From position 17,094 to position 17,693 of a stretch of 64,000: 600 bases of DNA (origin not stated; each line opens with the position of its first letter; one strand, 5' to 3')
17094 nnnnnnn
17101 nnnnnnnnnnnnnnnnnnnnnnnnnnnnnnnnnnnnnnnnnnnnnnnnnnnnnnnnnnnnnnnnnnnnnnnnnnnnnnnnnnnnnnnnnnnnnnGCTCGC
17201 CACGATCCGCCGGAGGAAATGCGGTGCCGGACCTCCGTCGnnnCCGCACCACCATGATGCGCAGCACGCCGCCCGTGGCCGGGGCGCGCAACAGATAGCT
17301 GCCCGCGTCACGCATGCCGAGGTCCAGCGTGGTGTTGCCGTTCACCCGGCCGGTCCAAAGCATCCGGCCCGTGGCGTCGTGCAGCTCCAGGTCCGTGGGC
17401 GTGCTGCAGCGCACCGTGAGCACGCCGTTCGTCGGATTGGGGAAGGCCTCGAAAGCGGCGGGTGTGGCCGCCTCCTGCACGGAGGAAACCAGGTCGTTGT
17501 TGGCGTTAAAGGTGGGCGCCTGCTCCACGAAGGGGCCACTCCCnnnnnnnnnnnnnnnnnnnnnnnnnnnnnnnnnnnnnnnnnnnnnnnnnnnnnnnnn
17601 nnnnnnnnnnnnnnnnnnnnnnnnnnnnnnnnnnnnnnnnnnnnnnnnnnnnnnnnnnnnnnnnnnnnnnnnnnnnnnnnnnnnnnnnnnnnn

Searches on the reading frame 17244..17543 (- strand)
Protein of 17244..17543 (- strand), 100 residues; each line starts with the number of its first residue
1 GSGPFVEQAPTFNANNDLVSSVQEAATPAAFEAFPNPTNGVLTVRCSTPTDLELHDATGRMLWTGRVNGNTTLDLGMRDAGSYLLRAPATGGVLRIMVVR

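Call 75: search_protein_families(library=ncbifam, proteins=[window:17244-17543:-], max_evalue=1)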
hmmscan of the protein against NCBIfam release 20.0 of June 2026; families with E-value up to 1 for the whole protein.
window:17244-17543:- (100 aa): 2 families
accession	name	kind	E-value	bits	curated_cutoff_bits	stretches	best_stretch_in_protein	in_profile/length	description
TIGR04183.1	Por_Secre_tail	domain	1.8e-06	27.9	23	1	34-92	2-63/72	T9SS type A sorting domain-containing protein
NF038113.1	T9SSA_dep_M36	equivalog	0.0012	17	885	1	14-87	778-855/869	T9SS-dependent M36 family metallopeptidase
